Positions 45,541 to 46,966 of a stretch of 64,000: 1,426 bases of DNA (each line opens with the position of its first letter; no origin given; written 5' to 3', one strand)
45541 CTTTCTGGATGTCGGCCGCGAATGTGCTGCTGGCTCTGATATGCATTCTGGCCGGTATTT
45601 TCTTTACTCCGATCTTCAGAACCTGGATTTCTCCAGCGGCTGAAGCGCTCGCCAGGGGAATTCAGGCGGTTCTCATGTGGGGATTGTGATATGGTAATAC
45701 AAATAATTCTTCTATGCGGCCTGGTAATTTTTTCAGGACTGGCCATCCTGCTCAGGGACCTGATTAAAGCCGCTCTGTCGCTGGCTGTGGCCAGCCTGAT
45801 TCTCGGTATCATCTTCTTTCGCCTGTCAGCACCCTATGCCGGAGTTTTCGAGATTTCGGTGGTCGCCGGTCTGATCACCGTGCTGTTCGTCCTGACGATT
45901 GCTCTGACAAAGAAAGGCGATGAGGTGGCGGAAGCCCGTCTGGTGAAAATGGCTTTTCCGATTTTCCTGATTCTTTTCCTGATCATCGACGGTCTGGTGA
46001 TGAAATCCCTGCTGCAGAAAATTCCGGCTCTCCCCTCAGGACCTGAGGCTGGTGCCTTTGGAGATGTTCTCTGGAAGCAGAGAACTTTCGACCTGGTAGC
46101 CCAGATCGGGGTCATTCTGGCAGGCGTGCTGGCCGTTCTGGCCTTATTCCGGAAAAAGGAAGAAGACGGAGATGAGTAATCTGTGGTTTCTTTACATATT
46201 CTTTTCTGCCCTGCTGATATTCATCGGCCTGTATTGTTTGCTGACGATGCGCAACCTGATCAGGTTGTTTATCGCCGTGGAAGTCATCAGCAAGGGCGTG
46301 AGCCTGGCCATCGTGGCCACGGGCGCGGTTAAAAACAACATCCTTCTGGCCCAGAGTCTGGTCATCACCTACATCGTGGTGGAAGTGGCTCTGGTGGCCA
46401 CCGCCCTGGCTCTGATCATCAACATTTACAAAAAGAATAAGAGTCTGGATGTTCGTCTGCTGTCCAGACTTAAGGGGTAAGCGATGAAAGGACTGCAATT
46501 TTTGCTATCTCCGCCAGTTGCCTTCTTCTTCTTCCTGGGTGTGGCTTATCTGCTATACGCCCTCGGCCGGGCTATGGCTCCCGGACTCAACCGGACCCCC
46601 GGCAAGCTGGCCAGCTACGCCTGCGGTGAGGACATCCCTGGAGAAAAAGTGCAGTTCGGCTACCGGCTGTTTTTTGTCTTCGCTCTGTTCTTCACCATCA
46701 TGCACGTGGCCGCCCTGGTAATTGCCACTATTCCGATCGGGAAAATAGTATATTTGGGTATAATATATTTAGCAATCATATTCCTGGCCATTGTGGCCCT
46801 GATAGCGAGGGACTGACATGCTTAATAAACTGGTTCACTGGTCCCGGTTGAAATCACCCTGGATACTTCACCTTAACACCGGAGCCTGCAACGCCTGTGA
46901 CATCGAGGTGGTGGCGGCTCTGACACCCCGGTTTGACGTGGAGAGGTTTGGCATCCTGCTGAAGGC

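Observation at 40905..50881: Group-4 [NiFe] hydrogenase with a complete complex-I-like set of 11 subunits (three antiporter-like subunits, NuoL-type lateral helix, NuoJ/K/A-like) and no known donor module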

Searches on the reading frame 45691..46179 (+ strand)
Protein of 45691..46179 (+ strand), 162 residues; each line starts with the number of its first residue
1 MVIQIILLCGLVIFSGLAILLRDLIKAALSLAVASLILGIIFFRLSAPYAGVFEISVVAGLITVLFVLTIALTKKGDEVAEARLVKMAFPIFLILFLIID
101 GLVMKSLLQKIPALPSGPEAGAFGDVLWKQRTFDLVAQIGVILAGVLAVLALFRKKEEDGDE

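Call 3: search_protein_families(library=pfam, proteins=[window:45691-46179:+], max_evalue=0.01)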
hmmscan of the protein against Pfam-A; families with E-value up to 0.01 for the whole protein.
window:45691-46179:+ (162 aa): 2 families
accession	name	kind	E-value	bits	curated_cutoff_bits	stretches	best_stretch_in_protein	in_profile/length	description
PF00499.25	Oxidored_q3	-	1.8e-09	38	33.2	1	17-133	4-127/146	NADH-ubiquinone/plastoquinone oxidoreductase chain 6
PF13244.11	MbhD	-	5.3e-08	33.3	27.2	1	11-74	3-66/67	MBH, subunit D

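Call 4: search_protein_families(library=ncbifam, proteins=[window:45691-46179:+], max_evalue=0.01)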
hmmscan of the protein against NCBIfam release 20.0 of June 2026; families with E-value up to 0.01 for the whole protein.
window:45691-46179:+ (162 aa): 12 families
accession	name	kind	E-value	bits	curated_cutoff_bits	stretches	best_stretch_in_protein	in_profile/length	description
NF006242.0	PRK08378.1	subfamily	5.9e-12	45.9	98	1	1-75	5-79/85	hypothetical protein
NF009159.0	PRK12504.1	equivalog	8.6e-11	42.1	141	1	2-154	5-150/178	DUF4040 domain-containing protein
NF009161.0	PRK12507.1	equivalog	2.4e-06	27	272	1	3-97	12-105/336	putative monovalent cation/H+ antiporter subunit B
NF005162.0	PRK06638.1-1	equivalog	2.1e-05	24.4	157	1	13-81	13-82/184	NADH-quinone oxidoreductase subunit J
NF004923.0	PRK06280.1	equivalog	0.0001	22.6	80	1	3-78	4-79/79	hypothetical protein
NF005025.0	PRK06433.1-5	equivalog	0.00015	22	95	1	3-75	15-87/96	NADH dehydrogenase subunit J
NF005166.0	PRK06638.2-1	equivalog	0.00015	21.8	284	1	6-105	10-106/174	NADH-quinone oxidoreductase subunit J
NF010196.0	PRK13673.1-3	equivalog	0.00027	21.4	141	1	62-108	12-56/117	hypothetical protein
NF005024.0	PRK06433.1-4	equivalog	0.0005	20.2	101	1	14-81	18-86/89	NADH dehydrogenase subunit J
NF005023.0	PRK06433.1-2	equivalog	0.0026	18.1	92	1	3-78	6-80/82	NADH dehydrogenase subunit J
NF005165.0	PRK06638.1-5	equivalog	0.0057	15.7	192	1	7-72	25-91/282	NADH-quinone oxidoreductase subunit J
NF005168.0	PRK06638.2-3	equivalog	0.0074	16.2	154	0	4-99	7-104/172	NADH-quinone oxidoreductase subunit J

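Call 20: search_solved_structures(query=window:45691-46179:+, max_evalue=10, show_alignments=3)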
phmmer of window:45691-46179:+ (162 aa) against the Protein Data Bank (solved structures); distinct sequences matched with E-value up to 10: 6.
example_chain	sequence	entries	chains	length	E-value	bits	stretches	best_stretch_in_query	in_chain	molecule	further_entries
6cfw_D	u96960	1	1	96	6.3e-10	42.8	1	1-77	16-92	MBH subunit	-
6u8y_D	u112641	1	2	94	2.7e-06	31.1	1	3-80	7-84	DUF4040 domain-containing protein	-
7p61_J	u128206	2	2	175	0.00037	24.1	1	7-84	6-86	NADH-quinone oxidoreductase subunit J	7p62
7p64_J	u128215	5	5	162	0.00038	24.1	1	7-83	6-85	NADH-quinone oxidoreductase subunit J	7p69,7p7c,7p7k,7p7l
3rko_J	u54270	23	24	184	0.00041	24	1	7-84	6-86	NADH-QUINONE OXIDOREDUCTASE SUBUNIT J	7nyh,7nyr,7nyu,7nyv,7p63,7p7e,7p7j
4he8_J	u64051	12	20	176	0.0061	20.2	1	11-152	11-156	NADH-quinone oxidoreductase subunit 10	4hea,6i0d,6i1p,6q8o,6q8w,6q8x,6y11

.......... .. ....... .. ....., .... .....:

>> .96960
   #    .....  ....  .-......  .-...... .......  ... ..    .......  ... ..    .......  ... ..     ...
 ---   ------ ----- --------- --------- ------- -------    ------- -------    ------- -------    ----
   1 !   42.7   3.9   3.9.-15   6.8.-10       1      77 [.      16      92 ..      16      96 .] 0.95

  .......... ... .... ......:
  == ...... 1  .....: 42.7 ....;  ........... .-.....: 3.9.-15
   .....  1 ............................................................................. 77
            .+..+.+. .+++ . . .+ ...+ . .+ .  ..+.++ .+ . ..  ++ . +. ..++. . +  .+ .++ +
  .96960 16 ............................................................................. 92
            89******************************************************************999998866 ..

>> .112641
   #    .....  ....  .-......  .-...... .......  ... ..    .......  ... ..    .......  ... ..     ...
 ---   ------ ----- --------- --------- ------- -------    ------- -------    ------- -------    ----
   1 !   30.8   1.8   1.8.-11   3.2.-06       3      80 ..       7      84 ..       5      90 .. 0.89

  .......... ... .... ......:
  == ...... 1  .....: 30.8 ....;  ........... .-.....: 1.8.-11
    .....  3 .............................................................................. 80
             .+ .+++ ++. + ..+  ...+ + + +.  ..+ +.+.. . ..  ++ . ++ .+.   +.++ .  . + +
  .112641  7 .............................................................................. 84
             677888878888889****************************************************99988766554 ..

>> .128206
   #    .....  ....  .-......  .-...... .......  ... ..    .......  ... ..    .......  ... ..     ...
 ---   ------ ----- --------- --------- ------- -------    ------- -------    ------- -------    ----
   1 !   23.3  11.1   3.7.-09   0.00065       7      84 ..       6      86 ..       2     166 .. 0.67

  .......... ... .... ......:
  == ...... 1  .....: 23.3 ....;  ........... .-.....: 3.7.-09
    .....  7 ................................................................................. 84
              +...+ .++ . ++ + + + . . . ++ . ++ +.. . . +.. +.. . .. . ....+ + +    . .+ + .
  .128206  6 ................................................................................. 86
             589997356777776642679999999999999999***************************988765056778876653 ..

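Call 71: search_solved_structures(query=A5, max_evalue=1, show_alignments=0)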
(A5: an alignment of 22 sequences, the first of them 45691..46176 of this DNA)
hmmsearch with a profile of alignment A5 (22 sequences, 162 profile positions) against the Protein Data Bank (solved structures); distinct sequences matched with E-value up to 1: 14.
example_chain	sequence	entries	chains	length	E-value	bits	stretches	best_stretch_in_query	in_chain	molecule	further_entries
6u8y_D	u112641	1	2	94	1.3e-12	51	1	3-82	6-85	DUF4040 domain-containing protein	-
6cfw_D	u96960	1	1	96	1.6e-11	47.4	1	2-79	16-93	MBH subunit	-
7p61_J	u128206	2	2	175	1.1e-06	31.7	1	7-112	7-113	NADH-quinone oxidoreductase subunit J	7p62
7p64_J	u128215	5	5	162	1.1e-06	31.7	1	7-111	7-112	NADH-quinone oxidoreductase subunit J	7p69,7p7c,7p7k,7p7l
3rko_J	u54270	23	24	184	1.6e-06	31.2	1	7-112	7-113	NADH-QUINONE OXIDOREDUCTASE SUBUNIT J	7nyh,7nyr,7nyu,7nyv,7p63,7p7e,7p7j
6u8y_E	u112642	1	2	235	0.012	18.7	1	110-160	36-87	Monovalent cation/H+ antiporter subunit B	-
7eu3_G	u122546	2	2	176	0.012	18.6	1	5-137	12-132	NAD(P)H-quinone oxidoreductase subunit 6, chloroplastic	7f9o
4v6m_BB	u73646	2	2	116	0.019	18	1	96-155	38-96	Preprotein translocase secE subunit | PROTEIN TRANSLOCASE SUBUNIT SECE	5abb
5gae_h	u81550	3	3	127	0.023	17.7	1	96-155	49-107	Protein translocase subunit SecE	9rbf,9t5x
5mg3_E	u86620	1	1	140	0.03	17.3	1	96-155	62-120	Protein translocase subunit SecE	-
2akh_Z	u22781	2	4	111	0.13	15.3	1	96-155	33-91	Preprotein translocase secE subunit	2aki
4he8_J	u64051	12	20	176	0.35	13.9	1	6-81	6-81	NADH-quinone oxidoreductase subunit 10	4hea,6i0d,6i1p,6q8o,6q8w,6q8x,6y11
6cfw_E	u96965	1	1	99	0.7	12.9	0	121-158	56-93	MBH subunit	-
8e9g_J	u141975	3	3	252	0.98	12.4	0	5-81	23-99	NADH-quinone oxidoreductase subunit J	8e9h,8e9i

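Call 73: search_protein_families(library=pfam, alignment_id=A5, max_evalue=0.01)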
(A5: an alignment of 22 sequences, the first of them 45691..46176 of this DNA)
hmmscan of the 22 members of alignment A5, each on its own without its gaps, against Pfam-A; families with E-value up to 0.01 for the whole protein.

A. member 1, window:45691-46176:+ (162 aa): 2 families
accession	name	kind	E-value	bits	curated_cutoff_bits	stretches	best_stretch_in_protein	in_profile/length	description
PF00499.25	Oxidored_q3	-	1.8e-09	38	33.2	1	17-133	4-127/146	NADH-ubiquinone/plastoquinone oxidoreductase chain 6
PF13244.11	MbhD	-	5.3e-08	33.3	27.2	1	11-74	3-66/67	MBH, subunit D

B. families by the number of members that match (of 22 scanned): 4 families
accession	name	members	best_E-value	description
PF00499.25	Oxidored_q3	22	9.5e-12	NADH-ubiquinone/plastoquinone oxidoreductase chain 6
PF13244.11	MbhD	17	4.3e-08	MBH, subunit D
PF13520.12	AA_permease_2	1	0.00073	Amino acid permease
PF00689.26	Cation_ATPase_C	1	0.0015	Cation transporting ATPase, C-terminus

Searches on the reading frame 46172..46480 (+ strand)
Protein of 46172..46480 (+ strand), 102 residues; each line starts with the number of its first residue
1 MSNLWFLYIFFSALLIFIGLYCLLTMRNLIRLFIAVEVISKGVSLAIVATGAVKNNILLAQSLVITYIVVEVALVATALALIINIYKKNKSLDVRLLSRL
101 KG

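Call 3: search_protein_families(library=pfam, proteins=[window:46172-46480:+], max_evalue=0.01)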
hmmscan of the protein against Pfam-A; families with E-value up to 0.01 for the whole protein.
window:46172-46480:+ (102 aa): 1 family
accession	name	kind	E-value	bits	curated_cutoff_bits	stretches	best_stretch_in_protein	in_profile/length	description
PF00420.29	Oxidored_q2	-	8.2e-19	67.6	26.1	1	8-101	2-94/95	NADH-ubiquinone/plastoquinone oxidoreductase chain 4L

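Call 4: search_protein_families(library=ncbifam, proteins=[window:46172-46480:+], max_evalue=0.01)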
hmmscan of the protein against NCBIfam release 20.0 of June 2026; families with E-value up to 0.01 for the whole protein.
window:46172-46480:+ (102 aa): 19 families
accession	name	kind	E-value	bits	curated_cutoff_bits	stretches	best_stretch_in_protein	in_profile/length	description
NF006250.0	PRK08388.1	equivalog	1.5e-14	54.5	137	2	59-102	76-119/119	putative monovalent cation/H+ antiporter subunit C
NF004320.0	PRK05715.1-2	equivalog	1.7e-14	53.6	57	1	8-101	6-98/99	NADH-quinone oxidoreductase subunit NuoK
NF005618.0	PRK07375.1-3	equivalog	2.7e-10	40.5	107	2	9-53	9-53/119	putative monovalent cation/H+ antiporter subunit C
NF005621.0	PRK07375.1-6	equivalog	1.2e-09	38.1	126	1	11-100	13-116/120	putative monovalent cation/H+ antiporter subunit C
NF004322.0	PRK05715.1-4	equivalog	1.8e-09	37.5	128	1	8-101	9-103/104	NADH-quinone oxidoreductase subunit NuoK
NF040614.1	F420_dehyd_FpoK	exception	4.3e-09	36.7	145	1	7-96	4-92/98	F420H2 dehydrogenase subunit FpoK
NF004319.0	PRK05715.1-1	equivalog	2.1e-08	34.2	101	1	11-102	10-100/100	NADH-quinone oxidoreductase subunit NuoK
NF009304.0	PRK12661.1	equivalog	7.8e-07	29.2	152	1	59-102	97-140/140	putative monovalent cation/H+ antiporter subunit C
NF005623.0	PRK07375.2-2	equivalog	3e-06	27.4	81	1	13-87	7-92/93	putative monovalent cation/H+ antiporter subunit C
NF005624.0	PRK07375.2-3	equivalog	3.7e-06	27.1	95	1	11-91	10-103/105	cation:proton antiporter subunit C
NF009303.0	PRK12660.1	subfamily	3.7e-06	26.8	132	1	11-56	8-52/114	putative monovalent cation/H+ antiporter subunit C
NF005619.0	PRK07375.1-4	equivalog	3e-05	24.3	145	1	7-89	4-99/111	Na+/H+ antiporter subunit C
NF009301.0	PRK12658.1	equivalog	4.8e-05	23.1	156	0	14-94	11-107/125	Na+/H+ antiporter subunit C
NF004323.0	PRK05715.1-5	equivalog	0.00012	22.3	89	1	8-102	8-102/102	NADH-quinone oxidoreductase subunit NuoK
NF006372.0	PRK08600.1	equivalog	0.00017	21.6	127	1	7-56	4-52/113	Na(+)/H(+) antiporter subunit C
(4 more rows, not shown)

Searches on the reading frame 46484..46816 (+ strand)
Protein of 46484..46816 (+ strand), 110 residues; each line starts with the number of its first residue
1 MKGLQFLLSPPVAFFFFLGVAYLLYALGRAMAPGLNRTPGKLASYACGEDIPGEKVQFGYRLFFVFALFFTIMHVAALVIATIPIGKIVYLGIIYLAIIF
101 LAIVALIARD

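Call 3: search_protein_families(library=pfam, proteins=[window:46484-46816:+], max_evalue=0.01)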
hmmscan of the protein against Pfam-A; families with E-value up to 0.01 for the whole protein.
window:46484-46816:+ (110 aa): 1 family
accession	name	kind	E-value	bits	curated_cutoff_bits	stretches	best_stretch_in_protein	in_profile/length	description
PF00507.24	Oxidored_q4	-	0.00019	22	23.3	1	25-105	5-85/99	NADH-ubiquinone/plastoquinone oxidoreductase, chain 3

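Call 4: search_protein_families(library=ncbifam, proteins=[window:46484-46816:+], max_evalue=0.01)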
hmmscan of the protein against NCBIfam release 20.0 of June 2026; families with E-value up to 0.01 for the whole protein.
window:46484-46816:+ (110 aa): 0 families

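Call 19: search_solved_structures(query=window:46484-46816:+, max_evalue=10, show_alignments=3)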
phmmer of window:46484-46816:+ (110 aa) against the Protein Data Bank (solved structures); distinct sequences matched with E-value up to 10: 17.
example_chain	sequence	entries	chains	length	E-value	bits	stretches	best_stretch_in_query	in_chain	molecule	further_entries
7eu3_C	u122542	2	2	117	0.013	18.9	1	21-104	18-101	NAD(P)H-quinone oxidoreductase subunit 3, chloroplastic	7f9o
8qby_A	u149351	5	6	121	0.061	16.7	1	5-99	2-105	NADH-quinone oxidoreductase subunit A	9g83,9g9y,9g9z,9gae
6x89_3M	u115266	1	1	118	0.065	16.6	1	11-72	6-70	NU3M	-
9grx_C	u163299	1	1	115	0.076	16.4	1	14-104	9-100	NAD(P)H-quinone oxidoreductase subunit 3, chloroplastic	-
8e73_3M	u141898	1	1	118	0.13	15.7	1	11-103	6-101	Nad3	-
7v2d_j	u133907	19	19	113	0.2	15.1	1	29-87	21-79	NADH-ubiquinone oxidoreductase chain 3 | ND3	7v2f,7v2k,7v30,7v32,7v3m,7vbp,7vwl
8zou_N3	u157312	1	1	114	0.2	15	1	29-87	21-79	NADH-ubiquinone oxidoreductase chain 3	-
5gpn_g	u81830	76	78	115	0.21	15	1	29-87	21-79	NADH-ubiquinone oxidoreductase chain 3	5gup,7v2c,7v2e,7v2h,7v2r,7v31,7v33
5lc5_A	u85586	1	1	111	0.24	14.8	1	30-105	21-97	NADH-ubiquinone oxidoreductase chain 3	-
9w2u_A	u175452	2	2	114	0.26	14.7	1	30-105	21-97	NADH-ubiquinone oxidoreductase chain 3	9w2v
7a23_J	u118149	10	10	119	0.27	14.6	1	11-103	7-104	Nad3m | NADH-ubiquinone oxidoreductase chain 3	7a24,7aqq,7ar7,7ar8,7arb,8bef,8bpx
5lnk_A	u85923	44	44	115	0.27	14.6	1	31-103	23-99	Mitochondrial complex I, ND3 subunit | NADH-ubiquinone oxidoreductase chain 3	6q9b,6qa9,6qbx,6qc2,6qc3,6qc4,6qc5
7wff_C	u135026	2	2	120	0.28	14.6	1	19-102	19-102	NAD(P)H-quinone oxidoreductase subunit 3, chloroplastic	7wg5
5ldw_A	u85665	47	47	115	0.29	14.5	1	30-105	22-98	NADH-ubiquinone oxidoreductase chain 3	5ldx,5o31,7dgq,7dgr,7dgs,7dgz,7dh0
7lby_A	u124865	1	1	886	7.7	9.9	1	44-105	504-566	Cellulose synthase catalytic subunit [UDP-forming]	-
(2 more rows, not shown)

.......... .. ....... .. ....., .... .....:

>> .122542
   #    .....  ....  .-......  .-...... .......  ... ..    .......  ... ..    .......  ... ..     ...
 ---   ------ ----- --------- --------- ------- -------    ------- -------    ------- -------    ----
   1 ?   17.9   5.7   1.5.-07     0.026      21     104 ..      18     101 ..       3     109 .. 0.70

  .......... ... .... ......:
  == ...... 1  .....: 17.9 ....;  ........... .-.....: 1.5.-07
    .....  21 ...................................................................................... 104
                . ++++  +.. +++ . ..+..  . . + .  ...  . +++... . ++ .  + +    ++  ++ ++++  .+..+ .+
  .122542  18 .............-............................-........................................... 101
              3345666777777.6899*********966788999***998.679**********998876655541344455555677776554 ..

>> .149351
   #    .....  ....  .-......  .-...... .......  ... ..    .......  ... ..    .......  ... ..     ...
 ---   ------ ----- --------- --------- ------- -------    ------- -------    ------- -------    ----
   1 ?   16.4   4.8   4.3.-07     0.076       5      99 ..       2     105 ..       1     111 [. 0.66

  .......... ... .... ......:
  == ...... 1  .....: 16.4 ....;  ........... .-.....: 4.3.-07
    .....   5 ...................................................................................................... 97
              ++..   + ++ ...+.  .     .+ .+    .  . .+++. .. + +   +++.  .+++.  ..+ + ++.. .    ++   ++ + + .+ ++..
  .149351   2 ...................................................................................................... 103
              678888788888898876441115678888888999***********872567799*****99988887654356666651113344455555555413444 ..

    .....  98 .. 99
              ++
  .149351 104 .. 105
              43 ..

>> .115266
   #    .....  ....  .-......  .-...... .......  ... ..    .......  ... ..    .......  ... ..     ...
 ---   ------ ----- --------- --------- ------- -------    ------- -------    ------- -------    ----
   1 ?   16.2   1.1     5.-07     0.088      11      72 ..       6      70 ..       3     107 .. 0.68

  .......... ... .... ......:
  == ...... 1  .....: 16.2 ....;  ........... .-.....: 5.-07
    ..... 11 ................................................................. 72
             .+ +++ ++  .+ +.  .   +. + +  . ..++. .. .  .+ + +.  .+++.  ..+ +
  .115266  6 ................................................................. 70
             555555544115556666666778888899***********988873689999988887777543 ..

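Call 70: search_solved_structures(query=A4, max_evalue=1, show_alignments=1)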
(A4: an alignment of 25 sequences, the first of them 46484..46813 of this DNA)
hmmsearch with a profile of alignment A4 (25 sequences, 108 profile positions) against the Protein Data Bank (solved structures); distinct sequences matched with E-value up to 1: 26.
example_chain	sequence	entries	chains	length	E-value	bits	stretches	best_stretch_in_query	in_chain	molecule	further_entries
8b9z_A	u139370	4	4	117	6e-06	29.3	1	10-102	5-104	NADH-ubiquinone oxidoreductase chain 3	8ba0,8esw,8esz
4he8_A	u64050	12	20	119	0.00016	24.8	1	12-88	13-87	NADH-quinone oxidoreductase subunit 7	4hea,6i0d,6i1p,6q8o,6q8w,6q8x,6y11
3rko_A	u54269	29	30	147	0.00032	23.8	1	12-107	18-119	NADH-QUINONE OXIDOREDUCTASE SUBUNIT A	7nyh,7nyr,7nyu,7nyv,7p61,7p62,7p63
8qby_A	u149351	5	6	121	0.00037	23.6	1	8-88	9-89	NADH-quinone oxidoreductase subunit A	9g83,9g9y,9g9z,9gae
5lnk_A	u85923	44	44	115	0.00043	23.4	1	14-101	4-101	Mitochondrial complex I, ND3 subunit | NADH-ubiquinone oxidoreductase chain 3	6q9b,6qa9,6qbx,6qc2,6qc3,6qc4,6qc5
8e73_3M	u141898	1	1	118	0.00044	23.3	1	8-77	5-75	Nad3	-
6g2j_A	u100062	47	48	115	0.00055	23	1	16-100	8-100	NADH-ubiquinone oxidoreductase chain 3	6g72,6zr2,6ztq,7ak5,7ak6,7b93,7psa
7v2d_j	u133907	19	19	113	0.00063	22.8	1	21-98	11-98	NADH-ubiquinone oxidoreductase chain 3 | ND3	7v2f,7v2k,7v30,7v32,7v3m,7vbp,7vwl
8zou_N3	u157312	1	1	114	0.00065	22.8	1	21-98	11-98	NADH-ubiquinone oxidoreductase chain 3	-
9cwt_j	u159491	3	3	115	0.00066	22.8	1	14-103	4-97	NADH-ubiquinone oxidoreductase chain 3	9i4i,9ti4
5gpn_g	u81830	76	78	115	0.00075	22.6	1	21-98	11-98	NADH-ubiquinone oxidoreductase chain 3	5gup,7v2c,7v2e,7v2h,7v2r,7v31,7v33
5lc5_A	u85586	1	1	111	0.00081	22.5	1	21-99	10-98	NADH-ubiquinone oxidoreductase chain 3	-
6x89_3M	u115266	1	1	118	0.00087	22.4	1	9-73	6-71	NU3M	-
9tam_A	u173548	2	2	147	0.00088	22.4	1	12-107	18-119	NADH-quinone oxidoreductase subunit A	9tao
9w2u_A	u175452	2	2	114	0.00093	22.3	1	21-99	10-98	NADH-ubiquinone oxidoreductase chain 3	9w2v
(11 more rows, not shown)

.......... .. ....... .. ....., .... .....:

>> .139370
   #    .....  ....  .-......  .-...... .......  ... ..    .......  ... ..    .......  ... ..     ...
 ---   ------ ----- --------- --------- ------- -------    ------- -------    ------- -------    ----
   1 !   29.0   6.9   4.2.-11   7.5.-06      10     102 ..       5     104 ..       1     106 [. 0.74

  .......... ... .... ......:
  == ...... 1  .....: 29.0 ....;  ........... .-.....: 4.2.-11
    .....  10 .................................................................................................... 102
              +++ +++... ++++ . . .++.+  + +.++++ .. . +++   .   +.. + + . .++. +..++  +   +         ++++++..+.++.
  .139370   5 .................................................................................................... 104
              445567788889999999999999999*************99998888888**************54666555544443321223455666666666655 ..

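Call 72: search_protein_families(library=pfam, alignment_id=A4, max_evalue=0.01)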
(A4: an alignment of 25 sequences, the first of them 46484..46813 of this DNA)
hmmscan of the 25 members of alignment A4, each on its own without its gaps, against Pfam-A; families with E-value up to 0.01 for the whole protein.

A. member 1, window:46484-46813:+ (110 aa): 1 family
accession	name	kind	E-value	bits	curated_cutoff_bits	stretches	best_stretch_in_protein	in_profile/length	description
PF00507.24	Oxidored_q4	-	0.00019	22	23.3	1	25-105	5-85/99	NADH-ubiquinone/plastoquinone oxidoreductase, chain 3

B. families by the number of members that match (of 25 scanned): 5 families
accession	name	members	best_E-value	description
PF00507.24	Oxidored_q4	19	2.8e-08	NADH-ubiquinone/plastoquinone oxidoreductase, chain 3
PF04114.19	Gaa1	1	0.0037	Gaa1-like, GPI transamidase component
PF03124.20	EXS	1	0.0049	EXS family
PF13829.11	DUF4191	1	0.0077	Domain of unknown function (DUF4191)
PF06170.17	DUF983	1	0.0085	Protein of unknown function (DUF983)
